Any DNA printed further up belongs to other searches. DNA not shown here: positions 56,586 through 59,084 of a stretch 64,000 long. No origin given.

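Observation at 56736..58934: Molybdopterin oxidoreductase embedded in the radical SAM operon, with its own mobA at the operon end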

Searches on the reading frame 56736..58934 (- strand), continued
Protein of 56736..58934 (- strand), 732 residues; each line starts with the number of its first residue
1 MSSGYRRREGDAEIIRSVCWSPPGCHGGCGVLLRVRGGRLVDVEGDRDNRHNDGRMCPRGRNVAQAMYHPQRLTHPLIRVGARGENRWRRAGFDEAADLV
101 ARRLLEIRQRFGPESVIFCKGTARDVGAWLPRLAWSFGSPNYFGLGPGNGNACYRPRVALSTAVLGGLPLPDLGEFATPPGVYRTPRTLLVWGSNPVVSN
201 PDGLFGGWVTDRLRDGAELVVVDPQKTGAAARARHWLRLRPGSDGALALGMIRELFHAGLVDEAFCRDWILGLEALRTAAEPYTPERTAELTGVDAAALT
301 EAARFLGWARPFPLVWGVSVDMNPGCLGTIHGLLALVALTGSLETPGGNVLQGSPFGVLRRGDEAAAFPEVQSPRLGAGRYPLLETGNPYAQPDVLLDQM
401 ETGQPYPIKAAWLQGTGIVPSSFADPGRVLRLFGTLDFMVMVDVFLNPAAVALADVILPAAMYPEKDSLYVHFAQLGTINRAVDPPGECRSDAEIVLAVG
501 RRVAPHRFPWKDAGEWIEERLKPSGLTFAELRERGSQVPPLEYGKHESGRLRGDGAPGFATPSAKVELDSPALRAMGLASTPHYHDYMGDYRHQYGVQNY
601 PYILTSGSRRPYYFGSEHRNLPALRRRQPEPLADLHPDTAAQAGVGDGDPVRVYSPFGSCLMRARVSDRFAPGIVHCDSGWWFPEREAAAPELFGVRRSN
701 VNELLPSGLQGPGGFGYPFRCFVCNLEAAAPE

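Call 12: find_encoding_contigs(protein=P0015, flank=10000, max_places=2)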
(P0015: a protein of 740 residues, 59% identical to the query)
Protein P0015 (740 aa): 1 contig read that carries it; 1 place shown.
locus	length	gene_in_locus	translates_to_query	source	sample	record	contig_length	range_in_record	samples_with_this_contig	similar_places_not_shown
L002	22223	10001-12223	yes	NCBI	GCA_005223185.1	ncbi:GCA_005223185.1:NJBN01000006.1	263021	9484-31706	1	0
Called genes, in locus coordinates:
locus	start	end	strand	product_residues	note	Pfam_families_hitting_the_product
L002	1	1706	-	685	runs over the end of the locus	PF02629:CoA_binding, PF13380:CoA_binding_2, PF13607:Succ_CoA_lig, PF19045:Ligase_CoA_2, PF13549:ATP-grasp_5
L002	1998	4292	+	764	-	PF13620:CarboxypepD_reg, PF13715:CarbopepD_reg_2, PF07715:Plug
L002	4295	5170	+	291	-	PF14054:DUF4249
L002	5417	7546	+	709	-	PF13229:Beta_helix, PF05048:NosD, PF13229:Beta_helix, PF18962:Por_Secre_tail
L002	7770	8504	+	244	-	PF00989:PAS (faint), PF13188:PAS_8, PF13426:PAS_9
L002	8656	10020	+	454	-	PF02310:B12-binding, PF04055:Radical_SAM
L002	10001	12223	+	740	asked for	PF04879:Molybdop_Fe4S4, PF00384:Molybdopterin, PF01568:Molydop_binding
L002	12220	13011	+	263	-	PF01261:AP_endonuc_2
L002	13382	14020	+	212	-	-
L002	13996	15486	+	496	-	PF04055:Radical_SAM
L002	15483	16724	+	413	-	PF04055:Radical_SAM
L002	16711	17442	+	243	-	PF00891:Methyltransf_2 (weak), PF13489:Methyltransf_23, PF01209:Ubie_methyltran (faint), PF08241:Methyltransf_11, PF08242:Methyltransf_12, PF13649:Methyltransf_25, PF13847:Methyltransf_31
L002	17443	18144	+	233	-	PF01128:IspD, PF12804:NTP_transf_3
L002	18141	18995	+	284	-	PF01209:Ubie_methyltran (weak), PF13847:Methyltransf_31, PF08241:Methyltransf_11, PF08242:Methyltransf_12, PF13649:Methyltransf_25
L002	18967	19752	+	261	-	PF01066:CDP-OH_P_transf (weak)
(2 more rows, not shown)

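Call 13: find_encoding_contigs(protein=P0001, flank=10000, max_places=2)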
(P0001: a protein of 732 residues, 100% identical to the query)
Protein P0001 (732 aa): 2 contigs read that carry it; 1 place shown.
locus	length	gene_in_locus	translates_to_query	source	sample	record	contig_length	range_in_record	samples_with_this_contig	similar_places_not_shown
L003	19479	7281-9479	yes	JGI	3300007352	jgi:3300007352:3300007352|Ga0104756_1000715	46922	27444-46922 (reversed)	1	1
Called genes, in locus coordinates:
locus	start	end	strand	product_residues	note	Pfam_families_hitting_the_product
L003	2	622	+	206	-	PF18962:Por_Secre_tail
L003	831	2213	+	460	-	PF00654:Voltage_CLC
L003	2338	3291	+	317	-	PF12697:Abhydrolase_6 (weak)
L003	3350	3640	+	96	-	PF00076:RRM_1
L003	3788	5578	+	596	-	PF14435:SUKH-4 (faint), PF13570:Beta-prop_ACSF4 (weak), PF01011:PQQ (faint), PF13360:PQQ_2, PF13570:Beta-prop_ACSF4, PF13360:PQQ_2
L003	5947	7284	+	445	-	PF02310:B12-binding, PF04055:Radical_SAM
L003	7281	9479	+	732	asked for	PF04879:Molybdop_Fe4S4, PF00384:Molybdopterin, PF01568:Molydop_binding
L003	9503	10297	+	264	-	PF01261:AP_endonuc_2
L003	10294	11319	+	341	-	PF04055:Radical_SAM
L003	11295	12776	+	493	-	PF04055:Radical_SAM, PF13353:Fer4_12 (weak)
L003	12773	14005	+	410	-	PF04055:Radical_SAM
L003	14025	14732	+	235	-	PF13489:Methyltransf_23, PF08241:Methyltransf_11, PF08242:Methyltransf_12, PF13649:Methyltransf_25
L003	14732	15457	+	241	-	PF01128:IspD (weak), PF12804:NTP_transf_3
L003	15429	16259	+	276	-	PF01209:Ubie_methyltran (weak), PF13847:Methyltransf_31, PF08241:Methyltransf_11, PF08242:Methyltransf_12, PF13649:Methyltransf_25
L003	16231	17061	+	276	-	PF01066:CDP-OH_P_transf (weak)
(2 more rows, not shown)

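Call 16: find_related_loci(query=window:56736-58934:-, collection=genome_contigs, flank=10000)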
Query window:56736-58934:- (732 aa) in genome_contigs; peptide patterns used: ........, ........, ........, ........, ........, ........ (x = any residue, [..] = any of these).
30 stretches matched a pattern; 5 encode a relative of the query (tblastn E <= 1e-3); 5 distinct loci.
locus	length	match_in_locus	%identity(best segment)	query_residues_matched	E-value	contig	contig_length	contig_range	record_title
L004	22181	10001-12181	71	1-727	0e+0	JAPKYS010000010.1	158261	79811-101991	MAG: bacterium isolate LacPavin_0920_SED3_MAG_51_16 LacPavin_0920_SED3_scaffold_1587497, whole genome shotgun sequence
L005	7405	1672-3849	61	5-727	0e+0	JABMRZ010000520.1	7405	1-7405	MAG: Candidatus Tariuqbacter arcticus isolate bin.685 k141_6753615, whole genome shotgun sequence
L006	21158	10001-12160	63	11-727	0e+0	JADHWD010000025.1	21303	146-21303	MAG: bacterium isolate BS750m-G18 BS-750m-C3634, whole genome shotgun sequence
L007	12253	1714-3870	62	8-727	0e+0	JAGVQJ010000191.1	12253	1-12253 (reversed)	MAG: Calditrichaeota bacterium isolate DeMMO3_2 c_000000019348, whole genome shotgun sequence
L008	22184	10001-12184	63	5-729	0e+0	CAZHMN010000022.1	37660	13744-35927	MAG TPA_asm: uncultured bacterium isolate binchicken_co19_508 genome assembly, contig: NODE_1408_length_37660_cov_8.9491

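Call 19: find_encoding_contigs(protein=P0029, flank=8000, max_places=1)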
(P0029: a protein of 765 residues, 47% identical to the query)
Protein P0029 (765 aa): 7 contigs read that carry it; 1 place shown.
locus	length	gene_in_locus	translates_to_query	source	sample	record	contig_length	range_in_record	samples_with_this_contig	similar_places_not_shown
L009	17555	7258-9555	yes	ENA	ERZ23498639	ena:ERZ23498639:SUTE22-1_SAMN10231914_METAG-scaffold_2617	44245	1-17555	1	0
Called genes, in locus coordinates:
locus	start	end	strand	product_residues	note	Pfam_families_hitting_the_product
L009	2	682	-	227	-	?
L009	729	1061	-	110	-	-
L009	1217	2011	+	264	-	-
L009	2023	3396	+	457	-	PF01565:FAD_binding_4, PF02913:FAD-oxidase_C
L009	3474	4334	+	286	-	-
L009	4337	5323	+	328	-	PF03706:LPG_synthase_TM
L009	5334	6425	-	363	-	PF09825:BPL_N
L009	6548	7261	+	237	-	PF13489:Methyltransf_23, PF08241:Methyltransf_11, PF08242:Methyltransf_12, PF13649:Methyltransf_25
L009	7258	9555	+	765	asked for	PF04879:Molybdop_Fe4S4, PF00384:Molybdopterin, PF01568:Molydop_binding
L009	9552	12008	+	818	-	-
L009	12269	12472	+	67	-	PF09957:VapB_antitoxin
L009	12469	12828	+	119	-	PF01850:PIN (faint)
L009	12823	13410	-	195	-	-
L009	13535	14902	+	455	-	PF04055:Radical_SAM, PF13353:Fer4_12 (weak)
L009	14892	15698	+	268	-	PF01261:AP_endonuc_2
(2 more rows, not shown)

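Call 20: find_encoding_contigs(protein=P0031, flank=8000, max_places=1)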
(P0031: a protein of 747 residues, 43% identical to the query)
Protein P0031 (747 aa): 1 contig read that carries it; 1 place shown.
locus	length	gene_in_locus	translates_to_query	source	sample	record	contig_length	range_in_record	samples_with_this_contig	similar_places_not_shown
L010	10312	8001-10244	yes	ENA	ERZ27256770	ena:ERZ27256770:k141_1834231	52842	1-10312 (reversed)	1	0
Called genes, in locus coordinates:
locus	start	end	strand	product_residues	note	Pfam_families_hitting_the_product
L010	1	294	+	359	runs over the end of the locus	-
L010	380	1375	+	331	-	PF04069:OpuAC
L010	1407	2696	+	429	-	PF00005:ABC_tran, PF13304:AAA_21 (faint), PF00571:CBS (faint)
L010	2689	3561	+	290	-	PF00528:BPD_transp_1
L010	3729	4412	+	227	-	PF18306:LDcluster4, PF03641:Lysine_decarbox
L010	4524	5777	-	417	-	PF01321:Creatinase_N, PF00557:Peptidase_M24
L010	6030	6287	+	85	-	-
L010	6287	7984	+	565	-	PF00890:FAD_binding_2, PF01134:GIDA (faint), PF01266:DAO, PF03486:HI0933_like (faint), PF07992:Pyr_redox_2, PF12831:FAD_oxidored (weak), PF13450:NAD_binding_8 (weak), PF02910:Succ_DH_flav_C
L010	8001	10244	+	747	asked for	PF04879:Molybdop_Fe4S4, PF00384:Molybdopterin, PF01568:Molydop_binding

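Call 21: find_encoding_contigs(protein=P0078, flank=8000, max_places=1)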
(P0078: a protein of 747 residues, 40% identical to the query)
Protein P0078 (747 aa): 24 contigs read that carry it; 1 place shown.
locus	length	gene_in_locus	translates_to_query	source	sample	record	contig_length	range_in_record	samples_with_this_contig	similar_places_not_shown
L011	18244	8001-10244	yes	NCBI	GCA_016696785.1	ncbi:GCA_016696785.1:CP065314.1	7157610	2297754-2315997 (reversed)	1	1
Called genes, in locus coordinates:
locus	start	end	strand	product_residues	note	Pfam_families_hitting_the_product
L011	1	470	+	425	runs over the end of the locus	PF01266:DAO (weak), PF01593:Amino_oxidase, PF13450:NAD_binding_8, PF03275:GLF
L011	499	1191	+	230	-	PF00535:Glycos_transf_2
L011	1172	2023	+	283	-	PF04794:YdjC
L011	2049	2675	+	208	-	PF17836:PglD_N, PF22674:C2185-like_N (weak), PF25084:LbH_EIF2B (weak), PF25087:GMPPB_C (faint), PF00132:Hexapep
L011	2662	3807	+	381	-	PF01041:DegT_DnrJ_EryC1, PF01212:Beta_elim_lyase (weak)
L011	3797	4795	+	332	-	PF04055:Radical_SAM, PF13186:SPASM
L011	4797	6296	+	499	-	PF02310:B12-binding, PF04055:Radical_SAM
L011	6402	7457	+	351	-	PF04055:Radical_SAM, PF13186:SPASM (faint)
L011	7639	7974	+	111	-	PF12797:Fer4_2 (weak), PF13187:Fer4_9 (faint)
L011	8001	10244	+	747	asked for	PF04879:Molybdop_Fe4S4, PF00384:Molybdopterin, PF01568:Molydop_binding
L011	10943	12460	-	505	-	PF13007:LZ_Tnp_IS66 (weak), PF13005:zf-IS66, PF03050:DDE_Tnp_IS66, PF13817:DDE_Tnp_IS66_C (weak)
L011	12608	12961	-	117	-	PF05717:TnpB_IS66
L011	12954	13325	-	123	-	-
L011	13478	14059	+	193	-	-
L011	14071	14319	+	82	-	-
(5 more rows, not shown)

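Call 27: find_encoding_contigs(protein=P0055, flank=9000, max_places=1)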
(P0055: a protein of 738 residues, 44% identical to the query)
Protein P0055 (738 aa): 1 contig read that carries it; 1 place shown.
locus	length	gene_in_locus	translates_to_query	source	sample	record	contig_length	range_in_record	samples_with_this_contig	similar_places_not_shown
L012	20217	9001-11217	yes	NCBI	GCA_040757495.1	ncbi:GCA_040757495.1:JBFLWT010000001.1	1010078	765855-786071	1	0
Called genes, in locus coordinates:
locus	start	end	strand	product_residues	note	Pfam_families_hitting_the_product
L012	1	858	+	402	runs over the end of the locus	PF04909:Amidohydro_2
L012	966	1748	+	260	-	PF09339:HTH_IclR, PF01614:IclR_C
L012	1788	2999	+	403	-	PF13433:Peripla_BP_5 (weak), PF13458:Peripla_BP_6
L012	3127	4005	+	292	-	PF02653:BPD_transp_2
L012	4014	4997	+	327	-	PF02653:BPD_transp_2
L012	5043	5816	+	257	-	PF00005:ABC_tran, PF13304:AAA_21 (weak), PF12399:BCA_ABC_TP_C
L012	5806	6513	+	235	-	PF00005:ABC_tran, PF13304:AAA_21 (faint)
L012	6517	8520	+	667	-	PF01262:AlaDh_PNT_C (faint), PF00890:FAD_binding_2, PF01266:DAO, PF07992:Pyr_redox_2 (faint), PF12831:FAD_oxidored, PF02910:Succ_DH_flav_C (faint)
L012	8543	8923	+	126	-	PF00037:Fer4 (weak), PF13237:Fer4_10, PF14697:Fer4_21 (weak), PF12838:Fer4_7, PF13187:Fer4_9, PF13484:Fer4_16 (faint)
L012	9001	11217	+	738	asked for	PF04879:Molybdop_Fe4S4, PF00384:Molybdopterin, PF01568:Molydop_binding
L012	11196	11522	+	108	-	PF00037:Fer4 (faint), PF13187:Fer4_9 (weak)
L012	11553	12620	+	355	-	PF04909:Amidohydro_2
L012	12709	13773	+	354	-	PF04909:Amidohydro_2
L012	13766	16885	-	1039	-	PF00158:Sigma54_activat, PF01078:Mg_chelatase (faint), PF14532:Sigma54_activ_2, PF07728:AAA_5 (weak), PF25601:AAA_lid_14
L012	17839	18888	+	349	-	PF03480:DctP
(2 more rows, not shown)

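Call 28: find_encoding_contigs(protein=P0085, flank=9000, max_places=1)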
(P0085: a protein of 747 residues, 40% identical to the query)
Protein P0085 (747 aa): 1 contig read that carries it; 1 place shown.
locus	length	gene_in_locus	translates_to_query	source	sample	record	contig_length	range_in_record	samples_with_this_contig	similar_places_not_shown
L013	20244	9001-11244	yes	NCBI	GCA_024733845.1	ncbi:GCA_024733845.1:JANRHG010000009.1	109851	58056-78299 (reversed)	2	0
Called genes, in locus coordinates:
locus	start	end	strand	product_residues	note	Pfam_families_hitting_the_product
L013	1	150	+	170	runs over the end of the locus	PF04290:DctQ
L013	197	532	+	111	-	PF05899:Cupin_3 (weak), PF07883:Cupin_2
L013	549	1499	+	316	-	PF01210:NAD_Gly3P_dh_N (faint), PF02737:3HCDH_N, PF03446:NAD_binding_2 (weak), PF00725:3HCDH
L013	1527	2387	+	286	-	PF05853:BKACE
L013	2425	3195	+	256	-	PF00106:adh_short, PF01370:Epimerase (weak), PF02719:Polysacc_synt_2 (weak), PF03435:Sacchrp_dh_NADP (weak), PF03807:F420_oxidored (weak), PF08659:KR, PF13561:adh_short_C2, PF16363:GDP_Man_Dehyd (faint)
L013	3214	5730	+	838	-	PF21423:AhtL-like_1st, PF00384:Molybdopterin, PF01568:Molydop_binding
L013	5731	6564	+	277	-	PF00037:Fer4 (faint), PF12838:Fer4_7 (faint), PF13187:Fer4_9 (faint), PF13247:Fer4_11, PF13620:CarboxypepD_reg, PF13715:CarbopepD_reg_2 (weak), PF22904:NOMO1-like_2nd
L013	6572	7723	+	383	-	PF02771:Acyl-CoA_dh_N, PF02770:Acyl-CoA_dh_M (weak), PF00441:Acyl-CoA_dh_1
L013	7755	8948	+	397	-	PF00108:Thiolase_N, PF00109:ketoacyl-synt (weak), PF02803:Thiolase_C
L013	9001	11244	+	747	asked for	PF04879:Molybdop_Fe4S4, PF00384:Molybdopterin, PF01568:Molydop_binding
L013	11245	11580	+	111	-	PF13247:Fer4_11 (weak)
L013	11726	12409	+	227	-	PF01144:CoA_trans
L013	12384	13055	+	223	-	PF01144:CoA_trans, PF13336:AcetylCoA_hyd_C (weak)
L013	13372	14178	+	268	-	PF04199:Cyclase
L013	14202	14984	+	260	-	PF04199:Cyclase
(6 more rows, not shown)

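Call 29: find_encoding_contigs(protein=P0043, flank=9000, max_places=1)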
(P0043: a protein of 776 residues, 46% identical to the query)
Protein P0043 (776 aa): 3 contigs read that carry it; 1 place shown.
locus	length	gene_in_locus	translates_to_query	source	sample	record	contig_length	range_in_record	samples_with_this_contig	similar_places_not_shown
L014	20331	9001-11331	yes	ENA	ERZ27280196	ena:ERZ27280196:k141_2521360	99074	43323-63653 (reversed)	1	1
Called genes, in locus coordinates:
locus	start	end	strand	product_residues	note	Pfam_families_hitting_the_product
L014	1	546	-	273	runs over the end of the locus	-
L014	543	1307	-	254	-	PF01261:AP_endonuc_2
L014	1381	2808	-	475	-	PF04055:Radical_SAM, PF13353:Fer4_12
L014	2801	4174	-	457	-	PF02310:B12-binding, PF04055:Radical_SAM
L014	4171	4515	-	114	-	PF12797:Fer4_2 (faint)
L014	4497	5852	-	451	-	PF04055:Radical_SAM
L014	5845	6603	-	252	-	PF12804:NTP_transf_3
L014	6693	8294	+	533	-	PF04055:Radical_SAM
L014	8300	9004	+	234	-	PF13489:Methyltransf_23 (weak), PF08241:Methyltransf_11, PF08242:Methyltransf_12, PF13649:Methyltransf_25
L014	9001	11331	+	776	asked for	PF04879:Molybdop_Fe4S4, PF00384:Molybdopterin, PF01568:Molydop_binding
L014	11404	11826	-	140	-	PF00903:Glyoxalase, PF06983:3-dmu-9_3-mt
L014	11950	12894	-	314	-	PF16138:DUF4846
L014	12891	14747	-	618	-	PF10604:Polyketide_cyc2 (weak), PF19363:DUF5939, PF00211:Guanylate_cyc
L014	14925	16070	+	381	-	PF05235:CHAD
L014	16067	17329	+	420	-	PF01916:DS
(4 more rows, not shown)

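Call 53: predict_structure(alignment_id=A1)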
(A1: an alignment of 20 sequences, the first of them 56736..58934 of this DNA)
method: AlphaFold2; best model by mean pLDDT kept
length: 732 residues; sequences in the alignment: 20
mean_pLDDT: 88.9   pTM: 0.90
mean pLDDT of the five models: 88.9, 88.7, 88.4, 86.9, 85.0
residues with pLDDT >= 90: 443; 70-90: 247; 50-70: 32; < 50: 10
segments of 3 or more residues with pLDDT < 50: 23-25, 198-204
pLDDT, mean of each block of 10 residues (from residue 1): 79 89 58 94 86 78 88 95 93 98 98 95 78 95 74 84 92 77 88 64 61 90 86 93 96 98 96 97 98 97 95 83 90 97 93 88 87 88 86 88 93 87 86 95 90 95 91 86 95 96 96 96 96 87 92 94 96 94 94 92 80 68 85 94 95 94 93 90 86 87 87 87 93 66
secondary structure, 60 per line:
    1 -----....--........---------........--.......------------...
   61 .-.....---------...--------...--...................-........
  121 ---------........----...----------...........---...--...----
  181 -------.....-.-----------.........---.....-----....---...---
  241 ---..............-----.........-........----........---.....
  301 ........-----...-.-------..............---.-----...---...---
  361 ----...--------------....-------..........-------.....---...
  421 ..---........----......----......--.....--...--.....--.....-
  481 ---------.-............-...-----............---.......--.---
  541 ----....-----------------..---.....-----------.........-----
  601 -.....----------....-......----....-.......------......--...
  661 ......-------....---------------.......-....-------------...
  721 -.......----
elements in order (helices of 4 or more, strands of 3 or more residues): E6-9 E12-19 E29-36 E39-45 H58-61 H63-67 E77-79 E88-90 H93-111 E116-120 H130-137 E142-144 H155-165 E169-171 E188-192 H206-214 E218-222 H228-231 E235-237 H244-257 H263-269 H273-280 H285-292 H296-308 E314-316 H326-339 E349-351 H382-385 H393-402 E410-414 H418-422 H426-433 E438-443 H448-453 E456-460 E468-472 E475-479 H492-503 H513-524 H528-534 H545-548 H571-575 H587-595 E602-606 H617-620 H622-627 E632-635 H637-643 E650-655 E658-666 E674-677 H693-699 H701-704 E722-728
